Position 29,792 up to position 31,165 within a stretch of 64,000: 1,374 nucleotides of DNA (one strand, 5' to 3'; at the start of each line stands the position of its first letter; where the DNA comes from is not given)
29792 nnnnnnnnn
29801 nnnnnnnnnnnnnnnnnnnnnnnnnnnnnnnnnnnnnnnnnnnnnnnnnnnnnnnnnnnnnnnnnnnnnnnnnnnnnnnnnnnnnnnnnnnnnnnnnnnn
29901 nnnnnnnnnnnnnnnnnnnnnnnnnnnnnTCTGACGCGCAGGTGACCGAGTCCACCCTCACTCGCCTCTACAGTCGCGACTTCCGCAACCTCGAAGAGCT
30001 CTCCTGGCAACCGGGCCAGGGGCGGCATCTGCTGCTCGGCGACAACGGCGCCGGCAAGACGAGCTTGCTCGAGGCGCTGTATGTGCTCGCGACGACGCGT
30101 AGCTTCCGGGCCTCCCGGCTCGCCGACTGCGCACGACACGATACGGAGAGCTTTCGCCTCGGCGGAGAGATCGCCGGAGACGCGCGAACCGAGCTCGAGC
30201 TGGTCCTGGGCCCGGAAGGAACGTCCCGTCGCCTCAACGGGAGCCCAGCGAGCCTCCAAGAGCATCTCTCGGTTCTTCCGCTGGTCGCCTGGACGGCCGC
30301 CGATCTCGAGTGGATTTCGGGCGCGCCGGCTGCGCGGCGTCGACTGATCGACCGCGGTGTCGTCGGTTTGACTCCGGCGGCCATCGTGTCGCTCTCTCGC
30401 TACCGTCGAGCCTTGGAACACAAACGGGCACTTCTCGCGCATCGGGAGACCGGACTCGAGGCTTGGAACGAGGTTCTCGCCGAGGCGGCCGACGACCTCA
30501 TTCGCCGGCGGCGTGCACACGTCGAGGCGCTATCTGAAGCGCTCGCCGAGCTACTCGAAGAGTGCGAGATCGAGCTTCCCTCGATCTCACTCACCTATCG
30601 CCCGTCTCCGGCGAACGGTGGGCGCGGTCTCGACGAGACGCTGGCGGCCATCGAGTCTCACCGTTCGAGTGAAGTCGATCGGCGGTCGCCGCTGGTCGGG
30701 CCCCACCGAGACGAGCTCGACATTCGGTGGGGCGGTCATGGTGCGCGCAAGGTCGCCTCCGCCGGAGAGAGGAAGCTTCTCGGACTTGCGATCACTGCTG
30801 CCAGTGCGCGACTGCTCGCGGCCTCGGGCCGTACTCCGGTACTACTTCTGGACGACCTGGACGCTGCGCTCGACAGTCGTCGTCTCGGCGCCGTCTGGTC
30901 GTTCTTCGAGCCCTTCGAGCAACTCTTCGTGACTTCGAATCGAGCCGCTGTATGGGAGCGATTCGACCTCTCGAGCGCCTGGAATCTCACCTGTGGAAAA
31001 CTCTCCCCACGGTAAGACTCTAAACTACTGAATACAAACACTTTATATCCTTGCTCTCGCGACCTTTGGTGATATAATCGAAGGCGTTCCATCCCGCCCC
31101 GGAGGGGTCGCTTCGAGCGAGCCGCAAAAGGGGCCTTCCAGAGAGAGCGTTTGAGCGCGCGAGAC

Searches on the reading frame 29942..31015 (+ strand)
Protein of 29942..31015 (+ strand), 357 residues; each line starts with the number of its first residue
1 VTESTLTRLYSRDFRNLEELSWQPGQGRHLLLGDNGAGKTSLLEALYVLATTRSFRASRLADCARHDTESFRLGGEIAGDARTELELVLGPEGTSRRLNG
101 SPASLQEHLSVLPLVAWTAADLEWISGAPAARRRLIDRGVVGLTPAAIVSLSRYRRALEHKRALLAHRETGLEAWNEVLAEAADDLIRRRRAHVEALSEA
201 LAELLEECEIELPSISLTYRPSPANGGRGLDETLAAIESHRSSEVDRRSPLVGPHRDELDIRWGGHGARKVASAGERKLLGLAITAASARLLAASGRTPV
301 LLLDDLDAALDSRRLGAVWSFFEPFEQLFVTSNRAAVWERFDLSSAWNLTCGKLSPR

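Call 3: search_protein_families(library=pfam, proteins=[window:29942-31015:+])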
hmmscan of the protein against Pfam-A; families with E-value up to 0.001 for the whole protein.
window:29942-31015:+ (357 aa): 8 families
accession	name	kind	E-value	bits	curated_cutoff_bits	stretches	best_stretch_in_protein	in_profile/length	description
PF02463.25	SMC_N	-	4.7e-18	65.9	40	1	6-341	2-205/220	RecF/RecN/SMC N terminal domain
PF13304.12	AAA_21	-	5.9e-08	33.6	27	1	30-62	3-26/304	AAA domain, putative AbiEii toxin, Type IV TA system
PF13476.12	AAA_23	-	2.7e-05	25.3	27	1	12-69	5-64/201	AAA domain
PF11398.14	DUF2813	-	0.00018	21.4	21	0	13-50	10-46/372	Protein of unknown function (DUF2813)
PF13555.12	AAA_29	-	0.0003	20.9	27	1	26-52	22-48/61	P-loop containing region of AAA domain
PF13514.12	AAA_27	-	0.0003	20.9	22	0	24-88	24-85/206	AAA domain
PF13175.12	AAA_15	-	0.00037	20.7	32.1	1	28-69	25-66/374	AAA ATPase domain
PF13191.12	AAA_16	-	0.00044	21.2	32.6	0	29-53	27-51/167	AAA ATPase domain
